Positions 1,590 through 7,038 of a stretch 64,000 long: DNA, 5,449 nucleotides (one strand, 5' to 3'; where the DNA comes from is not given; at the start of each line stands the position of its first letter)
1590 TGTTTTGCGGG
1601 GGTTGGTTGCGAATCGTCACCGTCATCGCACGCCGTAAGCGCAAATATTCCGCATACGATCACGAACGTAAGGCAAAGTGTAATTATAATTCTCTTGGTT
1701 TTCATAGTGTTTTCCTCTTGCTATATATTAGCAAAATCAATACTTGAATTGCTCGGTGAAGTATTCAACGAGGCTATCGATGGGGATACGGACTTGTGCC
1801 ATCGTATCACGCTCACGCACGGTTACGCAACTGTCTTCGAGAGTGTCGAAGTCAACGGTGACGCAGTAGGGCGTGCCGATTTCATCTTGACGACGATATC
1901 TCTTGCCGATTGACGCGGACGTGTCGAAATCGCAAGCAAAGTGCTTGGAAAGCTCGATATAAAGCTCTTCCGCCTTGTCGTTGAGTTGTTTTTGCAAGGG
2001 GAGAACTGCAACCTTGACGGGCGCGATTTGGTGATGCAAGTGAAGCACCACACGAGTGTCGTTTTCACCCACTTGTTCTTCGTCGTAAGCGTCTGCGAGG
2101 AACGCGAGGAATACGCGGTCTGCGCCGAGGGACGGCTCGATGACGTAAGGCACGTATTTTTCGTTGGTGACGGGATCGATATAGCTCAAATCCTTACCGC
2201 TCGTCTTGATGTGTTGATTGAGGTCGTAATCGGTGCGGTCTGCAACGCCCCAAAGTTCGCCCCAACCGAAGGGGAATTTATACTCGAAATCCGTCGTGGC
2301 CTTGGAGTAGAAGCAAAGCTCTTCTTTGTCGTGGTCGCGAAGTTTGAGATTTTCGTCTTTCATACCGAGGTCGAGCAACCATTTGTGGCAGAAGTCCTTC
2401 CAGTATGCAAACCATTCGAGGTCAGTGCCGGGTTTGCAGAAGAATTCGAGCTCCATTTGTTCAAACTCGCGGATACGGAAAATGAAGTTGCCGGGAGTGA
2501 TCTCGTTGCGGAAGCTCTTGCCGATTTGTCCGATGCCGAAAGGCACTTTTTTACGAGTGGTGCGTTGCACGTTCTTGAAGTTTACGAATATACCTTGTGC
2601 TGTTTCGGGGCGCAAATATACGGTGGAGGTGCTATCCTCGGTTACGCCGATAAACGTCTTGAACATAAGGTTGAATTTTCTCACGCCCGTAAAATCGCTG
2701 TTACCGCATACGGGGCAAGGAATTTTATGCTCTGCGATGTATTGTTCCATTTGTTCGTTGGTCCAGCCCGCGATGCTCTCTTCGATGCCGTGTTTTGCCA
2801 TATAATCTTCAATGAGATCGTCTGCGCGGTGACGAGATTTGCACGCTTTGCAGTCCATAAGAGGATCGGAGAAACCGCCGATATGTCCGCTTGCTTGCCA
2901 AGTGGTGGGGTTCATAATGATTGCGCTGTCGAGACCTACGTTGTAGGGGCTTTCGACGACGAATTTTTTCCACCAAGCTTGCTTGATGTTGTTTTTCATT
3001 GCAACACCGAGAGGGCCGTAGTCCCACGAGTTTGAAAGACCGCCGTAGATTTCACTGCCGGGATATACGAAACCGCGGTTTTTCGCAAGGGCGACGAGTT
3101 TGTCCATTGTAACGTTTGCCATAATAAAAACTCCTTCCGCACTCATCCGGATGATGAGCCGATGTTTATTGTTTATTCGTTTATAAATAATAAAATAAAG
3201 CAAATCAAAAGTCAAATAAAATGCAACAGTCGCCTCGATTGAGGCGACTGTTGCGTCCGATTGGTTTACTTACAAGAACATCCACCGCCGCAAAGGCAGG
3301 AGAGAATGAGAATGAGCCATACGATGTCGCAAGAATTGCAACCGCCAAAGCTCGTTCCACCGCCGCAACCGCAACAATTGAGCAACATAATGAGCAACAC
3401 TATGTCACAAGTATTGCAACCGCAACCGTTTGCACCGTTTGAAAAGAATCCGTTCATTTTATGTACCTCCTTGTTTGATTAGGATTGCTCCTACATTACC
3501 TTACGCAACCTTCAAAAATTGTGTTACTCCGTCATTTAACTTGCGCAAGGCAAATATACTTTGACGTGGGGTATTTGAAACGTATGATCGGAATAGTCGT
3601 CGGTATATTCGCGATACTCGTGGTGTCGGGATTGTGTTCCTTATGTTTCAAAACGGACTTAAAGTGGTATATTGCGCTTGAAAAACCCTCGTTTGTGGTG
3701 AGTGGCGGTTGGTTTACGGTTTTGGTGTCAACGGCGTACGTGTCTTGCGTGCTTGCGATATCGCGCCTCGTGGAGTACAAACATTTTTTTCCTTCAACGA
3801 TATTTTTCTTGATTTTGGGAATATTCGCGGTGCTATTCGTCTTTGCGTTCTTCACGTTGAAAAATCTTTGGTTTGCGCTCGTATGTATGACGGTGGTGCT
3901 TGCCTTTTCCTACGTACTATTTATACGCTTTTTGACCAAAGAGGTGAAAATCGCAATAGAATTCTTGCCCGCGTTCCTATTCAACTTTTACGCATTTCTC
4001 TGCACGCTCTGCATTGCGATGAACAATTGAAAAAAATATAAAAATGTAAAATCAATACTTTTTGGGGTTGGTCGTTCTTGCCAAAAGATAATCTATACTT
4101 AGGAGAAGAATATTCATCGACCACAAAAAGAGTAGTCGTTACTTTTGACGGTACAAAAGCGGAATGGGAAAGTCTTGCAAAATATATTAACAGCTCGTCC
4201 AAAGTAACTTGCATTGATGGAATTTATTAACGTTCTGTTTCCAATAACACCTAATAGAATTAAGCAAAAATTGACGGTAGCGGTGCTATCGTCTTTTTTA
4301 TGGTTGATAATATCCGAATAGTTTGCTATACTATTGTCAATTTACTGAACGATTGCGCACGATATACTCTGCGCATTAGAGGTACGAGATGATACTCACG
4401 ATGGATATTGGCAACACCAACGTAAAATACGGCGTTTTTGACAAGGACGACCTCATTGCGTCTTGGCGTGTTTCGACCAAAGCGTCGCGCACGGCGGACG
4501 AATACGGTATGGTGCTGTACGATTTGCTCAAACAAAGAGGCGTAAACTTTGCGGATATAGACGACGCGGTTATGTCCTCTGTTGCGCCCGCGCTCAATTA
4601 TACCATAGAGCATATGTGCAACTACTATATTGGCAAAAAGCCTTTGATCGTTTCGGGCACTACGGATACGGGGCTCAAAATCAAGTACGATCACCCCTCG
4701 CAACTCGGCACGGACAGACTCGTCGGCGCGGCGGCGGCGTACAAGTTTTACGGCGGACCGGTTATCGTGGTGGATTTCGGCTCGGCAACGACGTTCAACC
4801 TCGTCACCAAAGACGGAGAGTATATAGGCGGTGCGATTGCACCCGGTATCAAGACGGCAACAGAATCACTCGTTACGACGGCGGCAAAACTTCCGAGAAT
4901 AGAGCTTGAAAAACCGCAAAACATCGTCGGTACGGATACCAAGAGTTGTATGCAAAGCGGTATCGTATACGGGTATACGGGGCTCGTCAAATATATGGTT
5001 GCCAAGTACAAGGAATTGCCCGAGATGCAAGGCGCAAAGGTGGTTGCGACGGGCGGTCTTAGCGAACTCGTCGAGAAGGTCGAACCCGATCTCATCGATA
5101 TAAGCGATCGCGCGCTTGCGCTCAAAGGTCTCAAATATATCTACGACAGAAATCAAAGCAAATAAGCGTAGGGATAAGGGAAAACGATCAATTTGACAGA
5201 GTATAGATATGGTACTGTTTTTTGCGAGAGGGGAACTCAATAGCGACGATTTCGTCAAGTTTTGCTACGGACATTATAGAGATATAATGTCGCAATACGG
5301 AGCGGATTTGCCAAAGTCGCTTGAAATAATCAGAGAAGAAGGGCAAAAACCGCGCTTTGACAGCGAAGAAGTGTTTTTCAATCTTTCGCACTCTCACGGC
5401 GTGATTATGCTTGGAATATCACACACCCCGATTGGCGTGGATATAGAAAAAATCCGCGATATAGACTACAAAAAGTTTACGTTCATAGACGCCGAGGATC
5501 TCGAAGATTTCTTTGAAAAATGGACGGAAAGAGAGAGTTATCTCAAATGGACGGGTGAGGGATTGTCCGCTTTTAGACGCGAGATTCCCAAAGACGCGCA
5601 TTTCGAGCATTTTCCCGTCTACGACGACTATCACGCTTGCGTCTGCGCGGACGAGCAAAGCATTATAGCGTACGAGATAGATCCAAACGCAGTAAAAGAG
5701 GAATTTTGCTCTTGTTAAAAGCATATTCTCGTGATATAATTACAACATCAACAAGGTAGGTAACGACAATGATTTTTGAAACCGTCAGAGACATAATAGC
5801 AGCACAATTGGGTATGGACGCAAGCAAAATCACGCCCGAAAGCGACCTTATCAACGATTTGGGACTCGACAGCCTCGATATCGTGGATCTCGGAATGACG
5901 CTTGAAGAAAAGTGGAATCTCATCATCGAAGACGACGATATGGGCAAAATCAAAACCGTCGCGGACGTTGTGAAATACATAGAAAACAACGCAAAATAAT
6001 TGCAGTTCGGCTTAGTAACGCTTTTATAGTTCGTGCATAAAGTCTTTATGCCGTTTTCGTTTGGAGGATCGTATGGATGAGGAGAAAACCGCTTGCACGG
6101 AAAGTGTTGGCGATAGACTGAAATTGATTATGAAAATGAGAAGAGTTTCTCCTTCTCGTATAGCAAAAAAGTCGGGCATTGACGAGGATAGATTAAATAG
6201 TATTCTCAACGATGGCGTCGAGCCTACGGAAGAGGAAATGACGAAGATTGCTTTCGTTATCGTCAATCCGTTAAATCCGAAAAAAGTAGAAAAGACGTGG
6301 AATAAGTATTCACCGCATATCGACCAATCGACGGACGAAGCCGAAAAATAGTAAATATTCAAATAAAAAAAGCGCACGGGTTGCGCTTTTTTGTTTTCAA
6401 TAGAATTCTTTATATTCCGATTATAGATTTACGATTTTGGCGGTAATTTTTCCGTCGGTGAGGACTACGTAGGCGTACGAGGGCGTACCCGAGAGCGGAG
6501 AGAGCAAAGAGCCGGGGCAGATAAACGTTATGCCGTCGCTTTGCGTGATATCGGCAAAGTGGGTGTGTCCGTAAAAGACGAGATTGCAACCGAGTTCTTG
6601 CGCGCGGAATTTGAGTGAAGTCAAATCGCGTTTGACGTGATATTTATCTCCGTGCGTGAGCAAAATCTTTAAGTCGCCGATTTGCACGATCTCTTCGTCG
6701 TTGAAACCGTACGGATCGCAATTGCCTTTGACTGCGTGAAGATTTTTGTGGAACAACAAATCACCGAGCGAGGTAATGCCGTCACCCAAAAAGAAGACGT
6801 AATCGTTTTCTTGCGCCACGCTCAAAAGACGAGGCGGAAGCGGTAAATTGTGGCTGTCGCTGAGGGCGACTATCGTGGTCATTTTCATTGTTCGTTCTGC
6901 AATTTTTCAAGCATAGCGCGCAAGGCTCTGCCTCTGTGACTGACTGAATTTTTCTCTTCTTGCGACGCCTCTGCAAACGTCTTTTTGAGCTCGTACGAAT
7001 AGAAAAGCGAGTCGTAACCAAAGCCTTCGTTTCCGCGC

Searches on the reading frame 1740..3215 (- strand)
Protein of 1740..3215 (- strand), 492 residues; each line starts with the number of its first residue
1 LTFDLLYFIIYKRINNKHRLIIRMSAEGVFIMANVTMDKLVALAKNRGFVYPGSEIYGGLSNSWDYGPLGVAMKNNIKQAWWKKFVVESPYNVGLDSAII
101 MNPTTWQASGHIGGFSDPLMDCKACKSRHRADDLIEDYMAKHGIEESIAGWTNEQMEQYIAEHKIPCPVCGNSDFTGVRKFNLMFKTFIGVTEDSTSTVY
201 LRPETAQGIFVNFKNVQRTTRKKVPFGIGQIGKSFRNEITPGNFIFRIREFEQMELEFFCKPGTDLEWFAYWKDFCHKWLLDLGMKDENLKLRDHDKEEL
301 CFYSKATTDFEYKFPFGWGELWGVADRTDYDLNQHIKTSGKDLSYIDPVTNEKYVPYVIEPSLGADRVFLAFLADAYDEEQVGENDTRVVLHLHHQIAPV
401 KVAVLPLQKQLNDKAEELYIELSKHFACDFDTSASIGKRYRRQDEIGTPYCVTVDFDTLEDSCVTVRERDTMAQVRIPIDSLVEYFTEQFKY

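Call 63: search_protein_families(library=pfam, proteins=[window:1740-3215:-], max_evalue=0.000001)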
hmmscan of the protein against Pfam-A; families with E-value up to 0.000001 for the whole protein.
window:1740-3215:- (492 aa): 2 families
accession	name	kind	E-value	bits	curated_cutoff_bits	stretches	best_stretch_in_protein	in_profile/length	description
PF03129.25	HGTP_anticodon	-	2.6e-23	82.4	21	1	401-488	1-93/94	Anticodon binding domain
PF00587.30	tRNA-synt_2b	-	4e-10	40.5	29.3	1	194-373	6-176/179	tRNA synthetase class II core domain (G, H, P, S and T)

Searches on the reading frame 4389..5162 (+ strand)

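Call 63: search_protein_families(library=pfam, proteins=[window:4389-5162:+], max_evalue=0.000001)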
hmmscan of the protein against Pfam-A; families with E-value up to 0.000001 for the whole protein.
window:4389-5162:+ (258 aa): 1 family
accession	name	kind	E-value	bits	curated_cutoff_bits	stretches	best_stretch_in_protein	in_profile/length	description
PF03309.20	Pan_kinase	-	2e-73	247.1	24.7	1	2-205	1-204/205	Type III pantothenate kinase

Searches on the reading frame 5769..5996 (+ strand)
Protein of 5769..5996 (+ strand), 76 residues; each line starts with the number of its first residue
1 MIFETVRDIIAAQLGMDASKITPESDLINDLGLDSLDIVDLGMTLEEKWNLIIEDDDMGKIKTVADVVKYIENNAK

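Call 63: search_protein_families(library=pfam, proteins=[window:5769-5996:+], max_evalue=0.000001)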
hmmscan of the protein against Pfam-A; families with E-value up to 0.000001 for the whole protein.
window:5769-5996:+ (76 aa): 1 family
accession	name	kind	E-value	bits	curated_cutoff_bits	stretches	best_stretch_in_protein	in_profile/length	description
PF00550.31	PP-binding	-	1.4e-13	51.4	20.8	1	4-71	1-67/67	Phosphopantetheine attachment site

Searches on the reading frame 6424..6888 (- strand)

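Call 63: search_protein_families(library=pfam, proteins=[window:6424-6888:-], max_evalue=0.000001)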
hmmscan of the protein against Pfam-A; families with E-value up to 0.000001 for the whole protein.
window:6424-6888:- (155 aa): 1 family
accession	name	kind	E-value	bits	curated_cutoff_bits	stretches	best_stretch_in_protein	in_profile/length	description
PF12850.12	Metallophos_2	-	1e-26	94.3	27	1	6-143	3-151/154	Calcineurin-like phosphoesterase superfamily domain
